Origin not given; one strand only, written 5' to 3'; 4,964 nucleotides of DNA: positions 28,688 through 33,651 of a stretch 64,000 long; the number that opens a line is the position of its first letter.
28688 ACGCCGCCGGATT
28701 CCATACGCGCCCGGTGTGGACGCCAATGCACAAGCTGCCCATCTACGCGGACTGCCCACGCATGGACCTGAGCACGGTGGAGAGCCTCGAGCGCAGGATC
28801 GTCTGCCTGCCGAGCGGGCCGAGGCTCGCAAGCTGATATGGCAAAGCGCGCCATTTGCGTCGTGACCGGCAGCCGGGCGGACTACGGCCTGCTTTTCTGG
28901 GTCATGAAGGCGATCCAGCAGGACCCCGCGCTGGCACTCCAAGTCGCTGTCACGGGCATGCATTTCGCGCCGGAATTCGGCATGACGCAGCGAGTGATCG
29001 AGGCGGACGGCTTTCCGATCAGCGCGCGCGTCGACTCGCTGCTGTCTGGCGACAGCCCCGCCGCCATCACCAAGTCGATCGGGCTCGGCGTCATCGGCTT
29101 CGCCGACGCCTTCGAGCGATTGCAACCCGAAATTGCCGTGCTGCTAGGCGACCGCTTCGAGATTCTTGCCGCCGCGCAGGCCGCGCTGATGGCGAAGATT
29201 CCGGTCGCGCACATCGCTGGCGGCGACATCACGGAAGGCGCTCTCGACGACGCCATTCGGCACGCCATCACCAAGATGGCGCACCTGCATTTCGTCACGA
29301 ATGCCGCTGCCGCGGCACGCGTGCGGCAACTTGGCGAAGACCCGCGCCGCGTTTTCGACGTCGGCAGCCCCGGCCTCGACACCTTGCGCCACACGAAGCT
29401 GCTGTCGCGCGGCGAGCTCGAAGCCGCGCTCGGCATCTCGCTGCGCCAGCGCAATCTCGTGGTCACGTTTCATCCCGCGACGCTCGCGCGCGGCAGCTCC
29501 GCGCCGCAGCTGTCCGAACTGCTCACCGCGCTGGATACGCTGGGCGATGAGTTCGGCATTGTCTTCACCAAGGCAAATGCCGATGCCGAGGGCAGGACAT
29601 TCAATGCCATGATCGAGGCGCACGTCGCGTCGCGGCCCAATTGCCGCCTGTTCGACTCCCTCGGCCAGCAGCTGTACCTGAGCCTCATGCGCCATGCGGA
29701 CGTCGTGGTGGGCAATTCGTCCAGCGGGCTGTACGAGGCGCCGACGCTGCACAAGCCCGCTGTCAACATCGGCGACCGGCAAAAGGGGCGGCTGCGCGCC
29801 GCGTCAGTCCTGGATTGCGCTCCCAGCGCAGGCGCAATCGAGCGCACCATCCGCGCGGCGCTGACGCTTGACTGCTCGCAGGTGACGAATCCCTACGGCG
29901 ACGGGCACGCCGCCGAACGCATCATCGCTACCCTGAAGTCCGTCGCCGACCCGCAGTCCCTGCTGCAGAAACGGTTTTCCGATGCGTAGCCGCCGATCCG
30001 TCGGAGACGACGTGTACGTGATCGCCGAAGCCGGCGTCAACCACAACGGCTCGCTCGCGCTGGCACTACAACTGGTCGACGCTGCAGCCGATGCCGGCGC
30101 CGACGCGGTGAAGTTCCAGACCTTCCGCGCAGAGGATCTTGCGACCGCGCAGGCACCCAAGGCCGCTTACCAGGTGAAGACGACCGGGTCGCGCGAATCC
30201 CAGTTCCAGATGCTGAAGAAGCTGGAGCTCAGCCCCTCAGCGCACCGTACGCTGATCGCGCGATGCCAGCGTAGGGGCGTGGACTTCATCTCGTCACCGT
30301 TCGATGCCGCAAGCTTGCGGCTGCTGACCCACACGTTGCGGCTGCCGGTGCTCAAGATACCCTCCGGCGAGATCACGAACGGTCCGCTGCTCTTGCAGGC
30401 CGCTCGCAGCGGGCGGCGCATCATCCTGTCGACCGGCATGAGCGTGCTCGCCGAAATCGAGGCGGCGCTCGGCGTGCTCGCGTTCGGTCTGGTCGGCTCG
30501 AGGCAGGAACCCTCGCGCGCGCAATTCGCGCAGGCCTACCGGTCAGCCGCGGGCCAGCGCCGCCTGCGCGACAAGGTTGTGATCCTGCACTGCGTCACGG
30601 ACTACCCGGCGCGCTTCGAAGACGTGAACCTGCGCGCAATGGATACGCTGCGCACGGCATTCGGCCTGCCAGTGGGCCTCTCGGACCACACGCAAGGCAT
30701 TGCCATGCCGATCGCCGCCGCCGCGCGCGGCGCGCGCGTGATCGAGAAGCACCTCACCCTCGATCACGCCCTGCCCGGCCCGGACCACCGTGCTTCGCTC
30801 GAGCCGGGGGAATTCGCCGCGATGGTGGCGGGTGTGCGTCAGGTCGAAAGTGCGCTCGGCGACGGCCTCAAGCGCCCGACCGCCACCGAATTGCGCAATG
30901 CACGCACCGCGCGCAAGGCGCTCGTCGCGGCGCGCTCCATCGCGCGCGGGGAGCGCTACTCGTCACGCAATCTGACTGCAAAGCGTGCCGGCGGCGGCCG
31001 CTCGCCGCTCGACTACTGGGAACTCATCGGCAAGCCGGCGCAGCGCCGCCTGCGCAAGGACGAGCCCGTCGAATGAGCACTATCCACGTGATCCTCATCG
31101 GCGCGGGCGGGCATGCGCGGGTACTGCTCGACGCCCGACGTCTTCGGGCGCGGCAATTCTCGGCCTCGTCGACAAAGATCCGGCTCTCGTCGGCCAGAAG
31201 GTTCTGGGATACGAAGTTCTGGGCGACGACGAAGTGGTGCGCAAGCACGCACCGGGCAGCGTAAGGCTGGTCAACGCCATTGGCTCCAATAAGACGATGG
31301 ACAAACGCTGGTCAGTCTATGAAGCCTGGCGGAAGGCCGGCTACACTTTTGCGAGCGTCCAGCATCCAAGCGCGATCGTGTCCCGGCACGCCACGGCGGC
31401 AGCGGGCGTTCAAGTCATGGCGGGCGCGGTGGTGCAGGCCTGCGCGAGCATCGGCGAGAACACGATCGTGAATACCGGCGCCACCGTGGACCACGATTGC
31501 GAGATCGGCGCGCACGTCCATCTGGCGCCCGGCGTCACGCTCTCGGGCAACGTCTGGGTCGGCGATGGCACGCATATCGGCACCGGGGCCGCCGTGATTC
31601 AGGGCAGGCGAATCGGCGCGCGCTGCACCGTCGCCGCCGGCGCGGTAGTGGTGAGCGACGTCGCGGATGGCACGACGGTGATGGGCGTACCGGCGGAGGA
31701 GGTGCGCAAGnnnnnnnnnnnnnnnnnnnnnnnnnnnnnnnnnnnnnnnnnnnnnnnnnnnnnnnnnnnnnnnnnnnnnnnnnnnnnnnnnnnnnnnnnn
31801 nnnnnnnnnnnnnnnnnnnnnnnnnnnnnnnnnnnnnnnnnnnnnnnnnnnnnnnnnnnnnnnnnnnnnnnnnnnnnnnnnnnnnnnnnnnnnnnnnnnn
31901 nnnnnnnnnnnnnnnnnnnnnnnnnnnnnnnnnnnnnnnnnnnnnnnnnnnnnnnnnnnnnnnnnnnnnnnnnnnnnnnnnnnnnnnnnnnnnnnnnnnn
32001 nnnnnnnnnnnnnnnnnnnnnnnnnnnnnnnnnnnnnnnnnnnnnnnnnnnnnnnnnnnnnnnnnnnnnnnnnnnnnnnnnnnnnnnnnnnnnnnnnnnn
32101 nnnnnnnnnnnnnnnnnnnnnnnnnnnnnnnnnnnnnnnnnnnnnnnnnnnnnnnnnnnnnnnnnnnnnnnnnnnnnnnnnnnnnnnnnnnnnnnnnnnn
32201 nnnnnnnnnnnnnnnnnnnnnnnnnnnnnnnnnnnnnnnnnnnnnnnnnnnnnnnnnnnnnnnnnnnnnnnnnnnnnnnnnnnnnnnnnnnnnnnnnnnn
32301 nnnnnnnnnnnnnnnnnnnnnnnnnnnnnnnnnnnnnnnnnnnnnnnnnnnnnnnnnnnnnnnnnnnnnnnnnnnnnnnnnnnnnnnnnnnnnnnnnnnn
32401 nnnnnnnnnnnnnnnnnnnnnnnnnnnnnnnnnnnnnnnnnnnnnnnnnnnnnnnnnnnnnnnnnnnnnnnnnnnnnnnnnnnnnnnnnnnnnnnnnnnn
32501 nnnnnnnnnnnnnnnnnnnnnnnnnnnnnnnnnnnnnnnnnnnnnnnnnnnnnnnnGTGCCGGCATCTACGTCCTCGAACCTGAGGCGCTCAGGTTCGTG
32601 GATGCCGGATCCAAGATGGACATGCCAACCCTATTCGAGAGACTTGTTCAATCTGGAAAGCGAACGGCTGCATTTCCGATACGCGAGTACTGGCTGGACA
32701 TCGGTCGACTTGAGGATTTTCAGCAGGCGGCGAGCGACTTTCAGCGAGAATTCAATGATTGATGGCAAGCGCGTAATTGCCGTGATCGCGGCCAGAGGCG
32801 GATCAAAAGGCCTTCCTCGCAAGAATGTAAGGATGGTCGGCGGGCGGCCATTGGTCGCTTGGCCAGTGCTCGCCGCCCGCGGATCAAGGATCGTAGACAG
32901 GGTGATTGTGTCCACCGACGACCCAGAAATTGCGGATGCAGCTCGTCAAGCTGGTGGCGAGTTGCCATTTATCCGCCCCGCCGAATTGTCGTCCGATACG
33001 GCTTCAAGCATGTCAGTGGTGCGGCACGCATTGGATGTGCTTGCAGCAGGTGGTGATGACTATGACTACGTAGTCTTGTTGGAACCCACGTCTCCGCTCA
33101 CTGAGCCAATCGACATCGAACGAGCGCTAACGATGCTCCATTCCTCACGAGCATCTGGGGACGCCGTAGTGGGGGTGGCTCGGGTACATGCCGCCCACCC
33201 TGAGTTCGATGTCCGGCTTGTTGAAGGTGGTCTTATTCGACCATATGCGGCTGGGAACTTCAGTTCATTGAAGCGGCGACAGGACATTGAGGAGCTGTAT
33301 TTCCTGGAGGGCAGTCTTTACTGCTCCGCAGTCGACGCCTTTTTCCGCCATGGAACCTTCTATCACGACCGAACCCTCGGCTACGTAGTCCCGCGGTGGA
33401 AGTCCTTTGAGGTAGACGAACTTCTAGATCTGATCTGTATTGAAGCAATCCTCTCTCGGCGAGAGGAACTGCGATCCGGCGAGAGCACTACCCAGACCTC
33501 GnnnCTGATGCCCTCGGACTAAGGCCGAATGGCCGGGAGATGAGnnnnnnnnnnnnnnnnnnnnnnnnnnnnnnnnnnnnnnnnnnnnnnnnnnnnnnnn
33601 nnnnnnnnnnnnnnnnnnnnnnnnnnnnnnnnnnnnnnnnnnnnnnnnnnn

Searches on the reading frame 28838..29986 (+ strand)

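Call 34: search_protein_families(library=ncbifam, proteins=[window:28838-29986:+], max_evalue=1e-12)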
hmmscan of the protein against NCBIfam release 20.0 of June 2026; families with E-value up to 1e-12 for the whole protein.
window:28838-29986:+ (383 aa): 2 families
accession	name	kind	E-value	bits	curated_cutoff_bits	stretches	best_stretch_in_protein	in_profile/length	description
TIGR03568.1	NeuC_NnaA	equivalog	2.5e-135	451.1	235.9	1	5-366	2-365/365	UDP-N-acetylglucosamine 2-epimerase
TIGR00236.1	wecB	equivalog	3.5e-25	88.9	210.15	1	6-367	3-363/366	non-hydrolyzing UDP-N-acetylglucosamine 2-epimerase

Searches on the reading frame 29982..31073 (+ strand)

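Call 34: search_protein_families(library=ncbifam, proteins=[window:29982-31073:+], max_evalue=1e-12)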
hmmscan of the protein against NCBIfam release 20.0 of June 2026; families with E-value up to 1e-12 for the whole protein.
window:29982-31073:+ (364 aa): 2 families
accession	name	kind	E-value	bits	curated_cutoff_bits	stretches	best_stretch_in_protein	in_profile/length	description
TIGR03569.1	NeuB_NnaB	equivalog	4.4e-137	456.6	399.65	1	11-361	1-327/329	N-acetylneuraminate synthase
TIGR03586.1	PseI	equivalog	1.4e-74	251.2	340.25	2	196-363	161-327/327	pseudaminic acid synthase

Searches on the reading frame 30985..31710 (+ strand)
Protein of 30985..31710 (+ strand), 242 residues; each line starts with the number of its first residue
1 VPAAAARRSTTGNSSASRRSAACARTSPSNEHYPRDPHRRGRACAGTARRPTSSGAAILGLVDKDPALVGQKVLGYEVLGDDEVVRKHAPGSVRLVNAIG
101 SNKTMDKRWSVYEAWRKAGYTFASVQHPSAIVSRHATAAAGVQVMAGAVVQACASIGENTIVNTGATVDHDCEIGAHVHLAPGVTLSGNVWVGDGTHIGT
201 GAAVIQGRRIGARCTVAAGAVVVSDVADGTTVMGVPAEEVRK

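Call 34: search_protein_families(library=ncbifam, proteins=[window:30985-31710:+], max_evalue=1e-12)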
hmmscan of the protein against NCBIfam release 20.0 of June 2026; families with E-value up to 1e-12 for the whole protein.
window:30985-31710:+ (242 aa): 5 families
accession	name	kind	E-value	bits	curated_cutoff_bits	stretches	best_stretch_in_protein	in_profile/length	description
TIGR03570.1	NeuD_NnaD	subfamily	4.8e-61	205.9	160.8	1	53-237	20-201/202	NeuD/PglB/VioB family sugar acetyltransferase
NF002060.0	PRK00892.1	subfamily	2.2e-18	66.5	207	0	123-203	101-181/345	UDP-3-O-(3-hydroxymyristoyl)glucosamine N-acyltransferase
TIGR01853.1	lipid_A_lpxD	equivalog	2.6e-17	62.8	242.5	0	126-204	95-173/325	UDP-3-O-(3-hydroxymyristoyl)glucosamine N-acyltransferase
TIGR03532.1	DapD_Ac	equivalog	2.7e-17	63.2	231.75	1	127-241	90-212/231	2,3,4,5-tetrahydropyridine-2,6-dicarboxylate N-acetyltransferase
NF003657.0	PRK05289.1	equivalog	8.2e-14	51.3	226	0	168-238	121-191/264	acyl-ACP--UDP-N-acetylglucosamine O-acyltransferase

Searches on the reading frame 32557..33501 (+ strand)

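Call 34: search_protein_families(library=ncbifam, proteins=[window:32557-33501:+], max_evalue=1e-12)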
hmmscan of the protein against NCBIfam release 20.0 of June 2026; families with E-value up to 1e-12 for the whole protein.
window:32557-33501:+ (315 aa): 1 family
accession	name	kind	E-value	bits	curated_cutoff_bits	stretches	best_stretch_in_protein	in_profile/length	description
TIGR03584.1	PseF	equivalog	2.8e-42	144.9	205.7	1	74-295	1-216/222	pseudaminic acid cytidylyltransferase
